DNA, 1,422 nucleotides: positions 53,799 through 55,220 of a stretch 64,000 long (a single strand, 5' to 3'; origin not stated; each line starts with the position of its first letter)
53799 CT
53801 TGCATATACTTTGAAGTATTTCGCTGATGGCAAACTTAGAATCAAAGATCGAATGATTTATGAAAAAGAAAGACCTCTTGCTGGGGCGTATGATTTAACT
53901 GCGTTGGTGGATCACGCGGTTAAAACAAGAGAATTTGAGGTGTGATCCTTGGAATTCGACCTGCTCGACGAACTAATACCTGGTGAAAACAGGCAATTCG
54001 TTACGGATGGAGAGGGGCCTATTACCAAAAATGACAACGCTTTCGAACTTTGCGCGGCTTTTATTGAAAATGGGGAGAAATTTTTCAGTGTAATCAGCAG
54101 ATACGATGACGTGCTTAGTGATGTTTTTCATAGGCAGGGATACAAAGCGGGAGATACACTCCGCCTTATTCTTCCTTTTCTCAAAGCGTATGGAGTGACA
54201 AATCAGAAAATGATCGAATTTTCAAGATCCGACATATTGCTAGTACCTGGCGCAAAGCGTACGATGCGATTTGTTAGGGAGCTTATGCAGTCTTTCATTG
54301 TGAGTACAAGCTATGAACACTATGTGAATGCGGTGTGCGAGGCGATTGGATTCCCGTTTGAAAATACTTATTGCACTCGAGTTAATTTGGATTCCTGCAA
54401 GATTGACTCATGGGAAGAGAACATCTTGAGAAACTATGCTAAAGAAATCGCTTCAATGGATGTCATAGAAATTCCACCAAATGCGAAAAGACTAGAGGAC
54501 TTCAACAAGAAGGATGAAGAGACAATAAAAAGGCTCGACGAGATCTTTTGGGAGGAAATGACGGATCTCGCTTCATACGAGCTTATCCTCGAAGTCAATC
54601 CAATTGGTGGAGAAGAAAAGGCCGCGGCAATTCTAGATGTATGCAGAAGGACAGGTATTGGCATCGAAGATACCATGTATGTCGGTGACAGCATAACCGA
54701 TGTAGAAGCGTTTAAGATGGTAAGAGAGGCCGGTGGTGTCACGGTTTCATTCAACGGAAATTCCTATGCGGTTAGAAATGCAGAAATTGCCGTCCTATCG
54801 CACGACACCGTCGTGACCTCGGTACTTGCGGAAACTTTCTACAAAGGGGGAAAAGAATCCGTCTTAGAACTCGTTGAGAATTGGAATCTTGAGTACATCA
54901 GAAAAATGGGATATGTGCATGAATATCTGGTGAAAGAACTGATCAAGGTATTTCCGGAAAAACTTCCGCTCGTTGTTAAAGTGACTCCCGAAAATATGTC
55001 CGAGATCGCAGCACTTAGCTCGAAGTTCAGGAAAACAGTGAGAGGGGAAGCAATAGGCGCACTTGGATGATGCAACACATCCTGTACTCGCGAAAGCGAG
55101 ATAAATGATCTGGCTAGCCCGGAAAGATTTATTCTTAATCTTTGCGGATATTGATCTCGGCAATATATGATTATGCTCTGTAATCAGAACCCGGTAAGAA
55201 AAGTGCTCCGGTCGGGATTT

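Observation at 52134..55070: Tightly coupled PfkB kinase / PurN-like formyltransferase-fold protein / EhaR-like HAD protein trio of unknown pathway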

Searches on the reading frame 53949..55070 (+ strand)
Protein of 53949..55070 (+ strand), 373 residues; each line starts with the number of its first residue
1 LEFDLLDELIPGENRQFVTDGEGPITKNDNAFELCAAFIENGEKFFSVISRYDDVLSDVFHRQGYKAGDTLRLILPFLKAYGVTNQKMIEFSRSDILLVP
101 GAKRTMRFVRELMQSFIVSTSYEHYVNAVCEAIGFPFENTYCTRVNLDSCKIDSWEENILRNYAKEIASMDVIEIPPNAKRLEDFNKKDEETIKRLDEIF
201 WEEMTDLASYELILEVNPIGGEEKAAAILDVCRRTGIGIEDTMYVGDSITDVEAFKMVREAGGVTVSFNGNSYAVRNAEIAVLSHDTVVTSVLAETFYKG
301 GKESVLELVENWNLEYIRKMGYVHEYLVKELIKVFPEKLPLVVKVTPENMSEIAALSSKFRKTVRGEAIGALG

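Call 4: search_protein_families(library=pfam, proteins=[window:53949-55070:+], max_evalue=0.01)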
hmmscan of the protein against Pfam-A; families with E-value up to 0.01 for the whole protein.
window:53949-55070:+ (373 aa): 5 families
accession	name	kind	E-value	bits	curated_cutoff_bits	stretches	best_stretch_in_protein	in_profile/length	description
PF08282.18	Hydrolase_3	-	4.9e-08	33.5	20.9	1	155-291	119-244/255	haloacid dehalogenase-like hydrolase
PF12710.13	HAD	-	5.6e-06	27.4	27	0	214-255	145-188/189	haloacid dehalogenase-like hydrolase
PF00702.32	Hydrolase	-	7.7e-06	26.9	26.4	1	221-256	153-188/191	haloacid dehalogenase-like hydrolase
PF02358.22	Trehalose_PPase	-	0.0077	15.8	27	0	204-271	147-218/235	Trehalose-phosphatase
PF13419.12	HAD_2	-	0.0098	16.5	23.8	0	225-254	138-167/178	Haloacid dehalogenase-like hydrolase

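Call 5: search_protein_families(library=ncbifam, proteins=[window:53949-55070:+], max_evalue=0.01)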
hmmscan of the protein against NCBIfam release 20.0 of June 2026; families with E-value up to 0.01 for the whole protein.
window:53949-55070:+ (373 aa): 10 families
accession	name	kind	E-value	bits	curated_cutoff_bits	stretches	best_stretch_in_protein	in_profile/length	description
TIGR01488.1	HAD-SF-IB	subfamily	8.1e-08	32.4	45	1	22-148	7-123/177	HAD-IB family phosphatase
TIGR01484.1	HAD-SF-IIB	subfamily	1.4e-05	25.2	41.8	1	210-264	168-221/221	HAD-IIB family hydrolase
TIGR00338.1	serB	equivalog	3.1e-05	23.7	144.15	1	218-286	147-211/219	phosphoserine phosphatase SerB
TIGR01487.1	Pglycolate_arch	equivalog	0.00012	22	122.75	1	221-258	145-182/215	phosphoglycolate phosphatase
NF007103.0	PRK09552.1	equivalog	0.0004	20.1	292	0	16-152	5-129/220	2-hydroxy-3-keto-5-methylthiopentenyl-1-phosphate phosphatase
TIGR01490.1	HAD-SF-IB-hyp1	subfamily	0.00047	20.4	98.3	0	217-263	149-195/202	HAD-IB family hydrolase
TIGR00099.1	Cof-subfamily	subfamily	0.00055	19.6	137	1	188-259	153-224/256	Cof-type HAD-IIB family hydrolase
TIGR01482.1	SPP-subfamily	subfamily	0.00059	19.5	107.15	1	154-290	83-205/225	sucrose-phosphate phosphatase subfamily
NF002245.0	PRK01158.1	equivalog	0.0013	18.1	198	1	222-258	156-192/233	phosphoglycolate phosphatase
NF058599.1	KDN-9-PPhBT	equivalog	0.0024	18.1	180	1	220-274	74-125/152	3-deoxy-D-glycero-D-galacto-nonulopyranosonate 9-phosphatase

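Call 11: find_homologous_proteins(query=window:53949-55070:+)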
Query window:53949-55070:+ (373 aa): 4936 proteins with E <= 0.001 among 8000 candidates; the best 120 are listed.
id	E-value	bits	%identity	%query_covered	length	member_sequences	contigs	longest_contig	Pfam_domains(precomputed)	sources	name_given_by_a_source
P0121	1.8e-244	829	99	100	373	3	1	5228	PF00702.33,PF08282.19,PF12710.14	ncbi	ncbi:MAG: HAD hydrolase family protein [Methanomassiliicoccales archaeon]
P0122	2.5e-214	729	84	100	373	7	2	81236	PF00702.33,PF08282.19,PF12710.14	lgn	-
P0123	2.6e-201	687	79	100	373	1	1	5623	-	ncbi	-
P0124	4.8e-184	630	72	100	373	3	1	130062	PF12710.14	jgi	-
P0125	6.2e-184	629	71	100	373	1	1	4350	PF12710.14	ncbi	-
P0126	3.1e-182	624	71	100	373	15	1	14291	PF00702.33,PF12710.14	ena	-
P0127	2.1e-181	621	71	100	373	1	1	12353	-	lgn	-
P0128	3.8e-181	620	71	100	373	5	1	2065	-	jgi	-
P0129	7.0e-181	619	70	100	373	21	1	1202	PF12710.14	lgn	-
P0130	7.2e-180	616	70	100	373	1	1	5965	PF12710.14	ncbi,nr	ncbi:MAG: hypothetical protein LUQ14_01840 [Methanomassiliicoccales archaeon]|nr:hypothetical protei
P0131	6.0e-172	590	69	100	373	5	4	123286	PF12710.14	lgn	-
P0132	1.2e-169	582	67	100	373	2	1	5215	PF12710.14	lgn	-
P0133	4.5e-166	571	65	100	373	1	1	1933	PF12710.14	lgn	-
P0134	2.4e-164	565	66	100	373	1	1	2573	-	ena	-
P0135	9.1e-162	556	63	100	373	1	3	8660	-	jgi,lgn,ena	-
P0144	4.0e-159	548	62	100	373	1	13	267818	-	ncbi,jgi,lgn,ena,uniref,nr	ncbi:HAD hydrolase family protein [Methanomassiliicoccus luminyensis]|jgi:energy-converting hydrogen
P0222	3.8e-129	449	57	96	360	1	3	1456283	PF00702.33,PF08282.19,PF12710.14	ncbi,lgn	ncbi:MAG: HAD hydrolase family protein [Candidatus Bathyarchaeia archaeon]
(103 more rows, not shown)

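Call 20: search_solved_structures(query=window:53949-55070:+, max_evalue=1, show_alignments=2)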
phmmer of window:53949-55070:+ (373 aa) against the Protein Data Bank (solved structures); distinct sequences matched with E-value up to 1: 15.
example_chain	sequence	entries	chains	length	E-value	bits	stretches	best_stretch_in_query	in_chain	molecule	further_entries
1y8a_A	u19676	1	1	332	4.4e-38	134.8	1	14-308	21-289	hypothetical protein AF1437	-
5is2_A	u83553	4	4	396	0.022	17.4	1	222-290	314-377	Phosphoserine phosphatase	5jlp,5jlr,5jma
3p96_A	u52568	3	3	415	0.023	17.3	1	222-291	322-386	Phosphoserine phosphatase SerB | Phosphoserine phosphatase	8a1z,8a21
5t41_A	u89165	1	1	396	0.048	16.2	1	222-290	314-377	Phosphoserine phosphatase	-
3e81_A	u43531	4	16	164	0.066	15.8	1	221-262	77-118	Acylneuraminate cytidylyltransferase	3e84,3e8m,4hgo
4hgq_A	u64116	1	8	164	0.071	15.7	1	222-262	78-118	Acylneuraminate cytidylyltransferase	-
1j8d_A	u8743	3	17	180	0.071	15.7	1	218-263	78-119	deoxy-D-mannose-octulosonate 8-phosphate phosphatase | 3-deoxy-D-manno-octulosonate 8-phosphate phosphatase KdsC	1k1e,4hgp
4hgr_A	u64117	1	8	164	0.072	15.7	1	222-262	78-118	Acylneuraminate cytidylyltransferase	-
5it4_A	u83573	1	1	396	0.11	15.1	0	222-290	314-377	Phosphoserine phosphatase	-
5jjb_A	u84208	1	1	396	0.2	14.2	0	222-290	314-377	Phosphoserine phosphatase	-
4um5_A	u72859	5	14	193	0.22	14.1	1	208-266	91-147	3-DEOXY-D-MANNO-OCTULOSONATE 8-PHOSPHATE PHOSPHATASE KDSC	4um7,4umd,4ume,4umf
6upb_A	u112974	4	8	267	0.22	14.1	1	210-268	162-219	Trehalose-phosphate phosphatase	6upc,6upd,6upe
3n07_A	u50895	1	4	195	0.37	13.3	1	220-256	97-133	3-deoxy-D-manno-octulosonate 8-phosphate phosphatase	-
7qpl_A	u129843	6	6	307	0.45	13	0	219-261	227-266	O-phosphoserine phosphohydrolase | Phosphoserine phosphatase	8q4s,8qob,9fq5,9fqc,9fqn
4nav_D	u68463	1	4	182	0.54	12.8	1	216-256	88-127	HYPOTHETICAL PROTEIN XCC279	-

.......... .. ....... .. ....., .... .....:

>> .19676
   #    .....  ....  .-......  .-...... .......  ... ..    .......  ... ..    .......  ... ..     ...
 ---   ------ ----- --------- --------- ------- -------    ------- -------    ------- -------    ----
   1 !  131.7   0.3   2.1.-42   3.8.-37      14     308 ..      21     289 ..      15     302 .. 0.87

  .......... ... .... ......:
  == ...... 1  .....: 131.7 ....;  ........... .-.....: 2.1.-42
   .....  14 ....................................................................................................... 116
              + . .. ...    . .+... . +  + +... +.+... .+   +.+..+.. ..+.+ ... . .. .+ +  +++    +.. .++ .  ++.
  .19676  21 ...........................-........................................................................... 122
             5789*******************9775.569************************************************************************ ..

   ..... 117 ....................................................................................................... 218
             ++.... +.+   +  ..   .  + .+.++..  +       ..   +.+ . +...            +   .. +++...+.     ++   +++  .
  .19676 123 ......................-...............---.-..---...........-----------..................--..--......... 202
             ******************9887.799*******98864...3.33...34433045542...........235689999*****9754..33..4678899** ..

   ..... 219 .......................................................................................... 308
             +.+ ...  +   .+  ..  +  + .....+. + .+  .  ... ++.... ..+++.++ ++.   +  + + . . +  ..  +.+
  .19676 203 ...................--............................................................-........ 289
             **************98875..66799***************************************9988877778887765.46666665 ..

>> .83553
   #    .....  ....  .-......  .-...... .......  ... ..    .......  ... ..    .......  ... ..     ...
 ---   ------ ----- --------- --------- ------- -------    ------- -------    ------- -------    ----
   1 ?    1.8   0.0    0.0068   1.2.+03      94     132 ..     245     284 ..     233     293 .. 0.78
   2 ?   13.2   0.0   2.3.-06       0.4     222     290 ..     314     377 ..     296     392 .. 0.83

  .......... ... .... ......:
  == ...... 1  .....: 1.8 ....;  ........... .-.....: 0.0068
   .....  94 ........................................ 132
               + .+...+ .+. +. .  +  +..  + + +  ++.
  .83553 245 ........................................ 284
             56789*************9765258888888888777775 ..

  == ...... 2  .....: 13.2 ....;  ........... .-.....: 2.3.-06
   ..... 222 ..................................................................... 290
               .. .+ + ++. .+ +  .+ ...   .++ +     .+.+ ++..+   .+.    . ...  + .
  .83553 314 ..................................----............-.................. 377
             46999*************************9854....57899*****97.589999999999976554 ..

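Call 23: find_related_loci(query=A1, collection=genome_contigs, flank=9000)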
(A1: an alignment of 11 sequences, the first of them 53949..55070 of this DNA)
Query A1 (373 aa) in genome_contigs; peptide patterns used: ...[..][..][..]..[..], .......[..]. (x = any residue, [..] = any of these).
600 stretches matched a pattern (row limit reached: there are more); 587 encode a relative of the query (tblastn E <= 1e-3); the best 80 are kept; 80 distinct loci.
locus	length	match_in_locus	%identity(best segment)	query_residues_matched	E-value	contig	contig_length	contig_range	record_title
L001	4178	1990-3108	82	1-373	0e+0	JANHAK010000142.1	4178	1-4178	MAG: Methanomassiliicoccales archaeon isolate LCB019-061 scaffold_34607_c1, whole genome shotgun sequence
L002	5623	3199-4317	78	1-373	0e+0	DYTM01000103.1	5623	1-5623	MAG TPA_asm: Methanomassiliicoccus sp. isolate DR5_59_6 Afr_mines_DR5_2813_length_5623_cov_2_614763, whole genome shotgu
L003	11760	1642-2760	63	1-373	1e-167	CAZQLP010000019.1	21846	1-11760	MAG TPA_asm: uncultured Methanomassiliicoccales archaeon isolate binchicken_co228_594 genome assembly, contig: NODE_3189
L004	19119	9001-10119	63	1-373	5e-167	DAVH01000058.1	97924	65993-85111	MAG TPA_asm: Methanomassiliicoccus sp. UBA6 UBA6_contig_1846, whole genome shotgun sequence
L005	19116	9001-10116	63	1-373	4e-167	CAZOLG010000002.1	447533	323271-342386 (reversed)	MAG TPA_asm: uncultured Methanomassiliicoccales archaeon isolate SRP141376_co1_297 genome assembly, contig: NODE_6_lengt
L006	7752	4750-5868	62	1-373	3e-167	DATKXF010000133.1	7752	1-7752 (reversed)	MAG TPA_asm: Methanomassiliicoccales archaeon isolate SMAG_U14184 k141_253878, whole genome shotgun sequence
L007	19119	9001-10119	64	1-373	4e-164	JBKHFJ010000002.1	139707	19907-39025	MAG: Methanomassiliicoccales archaeon isolate D1M05_42 NODE_13_length_139707_cov_7.814582, whole genome shotgun sequence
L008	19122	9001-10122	58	1-373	1e-156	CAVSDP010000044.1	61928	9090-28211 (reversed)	MAG: Methanomassiliicoccaceae archaeon isolate MFD02138.bin.2.15 genome assembly, contig: contig_6433, whole genome shot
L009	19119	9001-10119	59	1-373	9e-156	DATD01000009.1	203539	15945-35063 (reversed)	MAG TPA_asm: Methanomassiliicoccus sp. UBA345 UBA345_contig_315, whole genome shotgun sequence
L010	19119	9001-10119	62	1-373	6e-165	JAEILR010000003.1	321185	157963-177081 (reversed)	MAG: Methanomassiliicoccus sp. isolate MXMAG1 Contig3, whole genome shotgun sequence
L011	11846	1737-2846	56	1-370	4e-152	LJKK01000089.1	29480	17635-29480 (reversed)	Methanomassiliicoccales archaeon RumEn M1 contig00036, whole genome shotgun sequence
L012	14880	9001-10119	55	1-373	2e-148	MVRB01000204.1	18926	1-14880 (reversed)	MAG: Methanomassiliicoccales archaeon PtaU1.Bin030 A4E31_contig000204, whole genome shotgun sequence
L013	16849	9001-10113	53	1-371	8e-144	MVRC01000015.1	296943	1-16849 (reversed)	MAG: Methanomassiliicoccales archaeon PtaU1.Bin124 A4E32_contig000015, whole genome shotgun sequence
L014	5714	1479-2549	58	15-373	1e-138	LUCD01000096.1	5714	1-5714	MAG: Candidatus Bathyarchaeota archaeon B26-1 scaffold7975, whole genome shotgun sequence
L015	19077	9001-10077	56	14-373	1e-137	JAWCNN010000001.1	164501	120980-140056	MAG: Candidatus Bathyarchaeia archaeon isolate JZ-2_201709_bins_178 JZ-2_201709_bins_178_scaffold_1, whole genome shotgu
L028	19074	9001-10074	55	15-373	8e-133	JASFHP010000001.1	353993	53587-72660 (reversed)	MAG: Candidatus Bathyarchaeota archaeon isolate D0608M20metaG_Bin_680 D0608M20metaG_FD_scaffold_1_c1, whole genome shotg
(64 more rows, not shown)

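Call 28: search_protein_families(library=pfam, proteins=[L028:10097-11002:+, L028:10999-11901:+, L028:6016-7521:+, L028:7565-8971:+, L028:11898-12713:-, L010:6832-7797:+, L010:10847-12880:-, L010:10123-10827:-], max_evalue=0.001)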
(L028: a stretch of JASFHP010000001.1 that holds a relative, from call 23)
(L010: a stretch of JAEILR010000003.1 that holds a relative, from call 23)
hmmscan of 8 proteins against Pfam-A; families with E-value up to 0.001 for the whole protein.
L028:10097-11002:+ (301 aa): 2 families
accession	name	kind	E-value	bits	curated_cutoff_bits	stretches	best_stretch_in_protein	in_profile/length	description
PF02741.20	FTR_C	-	1.6e-59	200.7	25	1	153-299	2-149/149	FTR, proximal lobe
PF01913.23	FTR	-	2e-44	151.4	27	1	3-149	6-142/142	Formylmethanofuran-tetrahydromethanopterin formyltransferase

L028:10999-11901:+ (300 aa): 2 families
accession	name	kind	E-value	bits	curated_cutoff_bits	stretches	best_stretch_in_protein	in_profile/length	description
PF00294.29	PfkB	-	2.5e-54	185.1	25.8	1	16-292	15-300/302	pfkB family carbohydrate kinase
PF08543.17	Phos_pyr_kin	-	4.7e-06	26.6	27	1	170-270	106-220/246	Phosphomethylpyrimidine kinase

L028:6016-7521:+ (501 aa): 2 families
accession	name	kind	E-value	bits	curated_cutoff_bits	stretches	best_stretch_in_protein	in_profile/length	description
PF13537.11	GATase_7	-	2e-18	67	25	1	103-221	10-119/123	Glutamine amidotransferase domain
PF13522.11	GATase_6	-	2e-14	54.1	27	1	82-219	10-130/130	Glutamine amidotransferase domain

L028:7565-8971:+ (468 aa): 4 families
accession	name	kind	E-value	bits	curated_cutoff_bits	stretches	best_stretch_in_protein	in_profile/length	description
PF01071.24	GARS_A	-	1.2e-34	120.2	27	1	139-314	21-193/194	Phosphoribosylglycinamide synthetase, ATP-grasp (A) domain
PF02844.21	GARS_N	-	1.3e-12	48.7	29.5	1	6-107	3-97/100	Phosphoribosylglycinamide synthetase, N domain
PF02843.22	GARS_C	-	6e-08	33.4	34.8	1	385-452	26-92/92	Phosphoribosylglycinamide synthetase, C domain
PF02655.19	ATP-grasp_3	-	2.6e-06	28.1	23.2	1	154-310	29-157/160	ATP-grasp domain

L028:11898-12713:- (271 aa): 4 families
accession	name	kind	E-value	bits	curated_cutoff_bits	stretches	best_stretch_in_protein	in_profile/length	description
PF13507.12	GATase_5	-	1.9e-65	220.9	27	1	7-266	3-259/260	CobB/CobQ-like glutamine amidotransferase domain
PF01965.30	DJ-1_PfpI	-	2.7e-06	27.7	26.6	1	49-110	61-114/165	DJ-1/PfpI family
PF00117.34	GATase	-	4.1e-06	27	22.8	1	23-107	14-89/190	Glutamine amidotransferase class-I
PF07685.20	GATase_3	-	2.2e-05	24.6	27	1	43-105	33-90/196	CobB/CobQ-like glutamine amidotransferase domain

L010:6832-7797:+ (321 aa): 4 families
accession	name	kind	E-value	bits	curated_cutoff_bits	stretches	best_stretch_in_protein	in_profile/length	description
PF22700.2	MVD-like_N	-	1.4e-45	155.2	27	1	9-161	1-156/157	Diphosphomevalonate decarboxylase-like N-terminal domain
PF00288.32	GHMP_kinases_N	-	5.1e-08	33.5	22.3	1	71-147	3-76/87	GHMP kinases N terminal domain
PF21433.2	M3K_C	-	0.00034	21.5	27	1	186-290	3-104/105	Mevalonate-3-kinase, C-terminal domain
PF18376.6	MDD_C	-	0.00097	19.4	23.2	0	188-292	18-125/186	Mevalonate 5-diphosphate decarboxylase C-terminal domain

L010:10847-12880:- (677 aa): 3 families
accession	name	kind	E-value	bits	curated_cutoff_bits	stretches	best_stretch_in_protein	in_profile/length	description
PF01968.24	Hydantoinase_A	-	3e-30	105.9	22.9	1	186-322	1-140/291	Hydantoinase/oxoprolinase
PF05378.19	Hydant_A_N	-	1.2e-26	94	25.2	1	13-165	2-174/176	Hydantoinase/oxoprolinase N-terminal region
PF13941.12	MutL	-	8e-10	38.5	27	1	14-79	3-65/450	MutL protein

L010:10123-10827:- (234 aa): 1 family
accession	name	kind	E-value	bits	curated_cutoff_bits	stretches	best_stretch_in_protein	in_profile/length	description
PF08859.16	DGC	-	4.7e-05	23.8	27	1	161-202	50-91/106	DGC domain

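Call 43: find_encoding_contigs(protein=P0222, flank=10000, max_places=1)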
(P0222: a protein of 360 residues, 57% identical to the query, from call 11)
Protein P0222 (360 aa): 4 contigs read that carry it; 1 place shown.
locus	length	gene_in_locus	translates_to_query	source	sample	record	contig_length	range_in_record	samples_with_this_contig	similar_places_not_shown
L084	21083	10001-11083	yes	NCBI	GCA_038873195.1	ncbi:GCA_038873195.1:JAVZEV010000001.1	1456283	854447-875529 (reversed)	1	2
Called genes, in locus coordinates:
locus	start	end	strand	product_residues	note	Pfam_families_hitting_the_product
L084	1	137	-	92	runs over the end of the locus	-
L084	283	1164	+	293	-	PF01209:Ubie_methyltran, PF13489:Methyltransf_23 (weak), PF13847:Methyltransf_31, PF08241:Methyltransf_11, PF13649:Methyltransf_25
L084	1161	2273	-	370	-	PF07690:MFS_1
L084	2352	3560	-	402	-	PF01941:AdoMet_Synthase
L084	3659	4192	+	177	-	PF12844:HTH_19, PF13560:HTH_31, PF01381:HTH_3, PF13443:HTH_26 (weak), PF00571:CBS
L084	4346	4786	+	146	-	-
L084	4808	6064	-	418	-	PF05977:MFS_3, PF07690:MFS_1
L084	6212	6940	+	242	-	PF08713:DNA_alkylation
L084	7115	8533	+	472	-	PF13522:GATase_6, PF13537:GATase_7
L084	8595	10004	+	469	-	PF02844:GARS_N, PF01071:GARS_A, PF02843:GARS_C (weak)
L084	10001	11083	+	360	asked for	PF12710:HAD (faint), PF00702:Hydrolase (faint), PF08282:Hydrolase_3 (weak)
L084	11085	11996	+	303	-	PF01913:FTR, PF02741:FTR_C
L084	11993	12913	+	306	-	PF00294:PfkB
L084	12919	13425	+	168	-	PF13302:Acetyltransf_3, PF13420:Acetyltransf_4, PF00583:Acetyltransf_1, PF13673:Acetyltransf_10, PF08445:FR47 (faint), PF13508:Acetyltransf_7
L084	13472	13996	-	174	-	-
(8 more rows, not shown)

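Call 44: find_encoding_contigs(protein=P0144, flank=10000, max_places=1)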
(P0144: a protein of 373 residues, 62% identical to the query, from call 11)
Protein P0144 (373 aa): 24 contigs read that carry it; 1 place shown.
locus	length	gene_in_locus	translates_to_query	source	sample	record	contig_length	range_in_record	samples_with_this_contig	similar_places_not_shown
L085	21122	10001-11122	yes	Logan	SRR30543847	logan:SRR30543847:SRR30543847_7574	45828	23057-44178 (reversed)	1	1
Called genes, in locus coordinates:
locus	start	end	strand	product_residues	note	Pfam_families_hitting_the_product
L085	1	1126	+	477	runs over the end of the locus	PF00083:Sugar_tr, PF07690:MFS_1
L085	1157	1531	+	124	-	PF04126:Cyclophil_like, PF18050:Cyclophil_like2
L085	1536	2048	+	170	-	-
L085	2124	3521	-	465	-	PF01523:PmbA_TldD_1st, PF19290:PmbA_TldD_2nd, PF19289:PmbA_TldD_3rd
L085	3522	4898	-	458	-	PF01523:PmbA_TldD_1st, PF19290:PmbA_TldD_2nd, PF19289:PmbA_TldD_3rd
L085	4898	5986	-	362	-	PF01321:Creatinase_N, PF00557:Peptidase_M24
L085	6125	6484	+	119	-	-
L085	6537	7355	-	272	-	PF01113:DapB_N (weak), PF01118:Semialdhyde_dh (weak), PF03435:Sacchrp_dh_NADP (weak), PF03447:NAD_binding_3, PF01958:Asp_DH_C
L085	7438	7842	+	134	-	PF01951:Archease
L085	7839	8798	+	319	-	PF22700:MVD-like_N, PF00288:GHMP_kinases_N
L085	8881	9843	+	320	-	PF00294:PfkB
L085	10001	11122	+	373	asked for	-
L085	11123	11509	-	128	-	PF08859:DGC (weak)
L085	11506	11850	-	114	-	PF08859:DGC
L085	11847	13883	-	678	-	PF05378:Hydant_A_N, PF13941:MutL (faint), PF01968:Hydantoinase_A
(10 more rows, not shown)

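Call 45: search_protein_representatives(protein=window:53949-55070:+)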
Query: 373 residues. Proteins with E-value up to 0.001 (for the whole library): 643; up to 1e-10: 476; up to 1e-30: 234. The best 150 are listed.
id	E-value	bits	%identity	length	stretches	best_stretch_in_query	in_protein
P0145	1.9e-159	547.2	62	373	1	1-373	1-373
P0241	3.5e-120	418.0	54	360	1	15-373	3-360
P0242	3.8e-113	394.9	50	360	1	15-373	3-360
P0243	2.0e-111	389.2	50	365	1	17-373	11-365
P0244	1.3e-105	370.1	50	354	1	15-373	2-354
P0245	2.3e-103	362.7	73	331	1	49-260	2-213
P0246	2.7e-102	359.2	49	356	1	14-373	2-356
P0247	6.4e-100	351.4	48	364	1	15-373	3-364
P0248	1.4e-98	346.9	50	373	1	15-373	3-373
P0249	3.7e-97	342.3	47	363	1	16-373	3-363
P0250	5.8e-94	331.8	51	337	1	16-314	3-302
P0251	1.7e-93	330.2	56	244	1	1-244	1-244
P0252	7.8e-93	328.1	46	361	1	15-373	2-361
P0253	1.4e-90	320.7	46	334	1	41-373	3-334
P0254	2.0e-90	320.2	49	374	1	15-372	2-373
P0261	1.2e-85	304.5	42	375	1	15-373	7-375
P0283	1.1e-76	274.9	39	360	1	14-373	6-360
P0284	2.6e-76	273.7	42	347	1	18-373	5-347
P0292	2.1e-71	257.6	37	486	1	2-366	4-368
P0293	1.1e-70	255.2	43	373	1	11-313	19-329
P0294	2.2e-70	254.2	42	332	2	17-307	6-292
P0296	5.0e-70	253.0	40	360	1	16-373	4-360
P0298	2.4e-69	250.8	39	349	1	16-373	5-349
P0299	3.0e-69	250.5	39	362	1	19-373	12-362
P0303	1.4e-68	248.3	41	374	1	15-373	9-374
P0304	2.0e-68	247.8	41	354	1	16-373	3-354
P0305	3.4e-68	247.0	41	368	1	16-370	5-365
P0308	2.3e-67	244.3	42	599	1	13-314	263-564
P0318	6.1e-63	229.7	40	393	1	15-367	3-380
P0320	1.5e-61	225.2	32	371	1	2-364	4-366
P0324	2.2e-60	221.3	38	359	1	17-368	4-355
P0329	2.7e-58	214.4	38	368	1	17-366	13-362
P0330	5.0e-58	213.6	36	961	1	17-373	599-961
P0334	4.0e-56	207.3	34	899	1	16-373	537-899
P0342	2.2e-53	198.3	37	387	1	15-314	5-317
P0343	2.3e-53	198.2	35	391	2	42-373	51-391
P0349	1.3e-52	195.7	43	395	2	37-153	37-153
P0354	5.3e-51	190.5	30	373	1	6-364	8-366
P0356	2.0e-50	188.6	37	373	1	21-353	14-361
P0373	1.5e-44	169.2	36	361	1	20-316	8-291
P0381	1.9e-43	165.6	37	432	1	19-312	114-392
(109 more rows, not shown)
